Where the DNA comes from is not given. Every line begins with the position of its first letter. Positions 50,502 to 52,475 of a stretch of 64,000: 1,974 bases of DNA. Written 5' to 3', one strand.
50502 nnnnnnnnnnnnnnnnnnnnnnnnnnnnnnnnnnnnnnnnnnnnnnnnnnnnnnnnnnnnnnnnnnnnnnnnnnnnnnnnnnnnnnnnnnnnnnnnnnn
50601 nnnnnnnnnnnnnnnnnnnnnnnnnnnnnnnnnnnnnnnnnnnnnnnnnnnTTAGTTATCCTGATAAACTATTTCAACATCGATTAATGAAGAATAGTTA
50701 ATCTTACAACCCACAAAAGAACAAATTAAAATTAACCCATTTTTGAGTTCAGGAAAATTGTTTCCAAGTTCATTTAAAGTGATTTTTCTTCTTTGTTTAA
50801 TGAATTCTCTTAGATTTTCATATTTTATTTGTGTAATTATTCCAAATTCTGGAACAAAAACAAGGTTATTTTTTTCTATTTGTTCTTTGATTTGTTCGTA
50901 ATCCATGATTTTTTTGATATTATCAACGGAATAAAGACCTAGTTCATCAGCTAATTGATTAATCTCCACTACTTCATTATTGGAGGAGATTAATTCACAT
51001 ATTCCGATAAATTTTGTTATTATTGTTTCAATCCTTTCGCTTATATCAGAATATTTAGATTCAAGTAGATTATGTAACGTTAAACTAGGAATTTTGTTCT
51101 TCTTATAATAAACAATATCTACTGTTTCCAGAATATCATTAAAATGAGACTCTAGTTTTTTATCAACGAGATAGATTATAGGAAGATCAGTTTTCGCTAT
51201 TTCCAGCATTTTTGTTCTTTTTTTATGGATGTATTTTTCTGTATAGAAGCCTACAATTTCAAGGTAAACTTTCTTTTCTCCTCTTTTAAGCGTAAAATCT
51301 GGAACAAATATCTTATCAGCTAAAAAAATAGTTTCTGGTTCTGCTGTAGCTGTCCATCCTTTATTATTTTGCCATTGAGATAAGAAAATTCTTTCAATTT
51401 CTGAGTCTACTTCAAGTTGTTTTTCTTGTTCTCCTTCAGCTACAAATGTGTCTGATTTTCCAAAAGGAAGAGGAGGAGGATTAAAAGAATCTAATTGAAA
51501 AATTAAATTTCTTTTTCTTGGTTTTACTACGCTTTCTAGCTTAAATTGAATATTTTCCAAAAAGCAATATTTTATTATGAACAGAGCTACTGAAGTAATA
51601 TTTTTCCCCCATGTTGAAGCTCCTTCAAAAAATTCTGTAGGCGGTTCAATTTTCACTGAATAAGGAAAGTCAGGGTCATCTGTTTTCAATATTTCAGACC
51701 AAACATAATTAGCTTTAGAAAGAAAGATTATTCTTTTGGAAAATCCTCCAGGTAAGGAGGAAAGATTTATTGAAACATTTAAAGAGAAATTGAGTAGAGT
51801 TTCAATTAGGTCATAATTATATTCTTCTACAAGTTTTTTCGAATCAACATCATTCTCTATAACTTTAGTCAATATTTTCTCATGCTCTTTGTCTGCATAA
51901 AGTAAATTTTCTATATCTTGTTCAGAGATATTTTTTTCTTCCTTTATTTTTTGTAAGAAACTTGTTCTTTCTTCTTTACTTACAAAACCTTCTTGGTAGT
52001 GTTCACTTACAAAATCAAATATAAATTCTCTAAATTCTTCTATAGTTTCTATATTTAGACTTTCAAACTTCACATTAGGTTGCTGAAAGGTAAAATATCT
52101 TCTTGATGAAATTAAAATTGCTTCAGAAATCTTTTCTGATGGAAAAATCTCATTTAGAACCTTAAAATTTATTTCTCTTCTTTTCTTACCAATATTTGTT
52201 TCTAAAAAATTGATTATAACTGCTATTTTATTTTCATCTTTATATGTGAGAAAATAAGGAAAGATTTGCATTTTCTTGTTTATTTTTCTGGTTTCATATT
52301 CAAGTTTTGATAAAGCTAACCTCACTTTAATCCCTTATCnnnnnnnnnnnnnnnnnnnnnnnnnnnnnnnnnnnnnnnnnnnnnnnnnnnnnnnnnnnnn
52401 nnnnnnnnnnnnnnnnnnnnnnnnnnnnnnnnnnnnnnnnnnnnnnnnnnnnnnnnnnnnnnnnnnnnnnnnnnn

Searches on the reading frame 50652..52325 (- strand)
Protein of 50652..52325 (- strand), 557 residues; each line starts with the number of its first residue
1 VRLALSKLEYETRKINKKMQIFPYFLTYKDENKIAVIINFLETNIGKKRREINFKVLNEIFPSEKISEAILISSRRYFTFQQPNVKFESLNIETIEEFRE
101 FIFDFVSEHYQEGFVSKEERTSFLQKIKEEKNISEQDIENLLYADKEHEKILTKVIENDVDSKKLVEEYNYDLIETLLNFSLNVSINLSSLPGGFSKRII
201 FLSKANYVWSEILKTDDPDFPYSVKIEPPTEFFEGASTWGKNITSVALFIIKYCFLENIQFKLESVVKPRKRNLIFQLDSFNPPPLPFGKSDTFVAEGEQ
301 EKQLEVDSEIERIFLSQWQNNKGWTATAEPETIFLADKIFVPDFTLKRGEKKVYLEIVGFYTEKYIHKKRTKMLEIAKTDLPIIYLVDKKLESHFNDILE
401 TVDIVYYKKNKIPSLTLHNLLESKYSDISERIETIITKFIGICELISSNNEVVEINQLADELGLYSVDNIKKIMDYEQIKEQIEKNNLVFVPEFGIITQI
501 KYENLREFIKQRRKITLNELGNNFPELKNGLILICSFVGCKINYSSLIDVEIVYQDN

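Call 4: search_protein_families(library=pfam, proteins=[window:50652-52325:-], max_evalue=0.01)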
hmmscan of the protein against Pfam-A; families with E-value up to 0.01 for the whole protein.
window:50652-52325:- (557 aa): 1 family
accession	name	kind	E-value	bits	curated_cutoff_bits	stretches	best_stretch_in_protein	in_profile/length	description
PF05626.16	DUF790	-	1.9e-43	149.1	28.8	1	17-410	12-377/387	Protein of unknown function (DUF790)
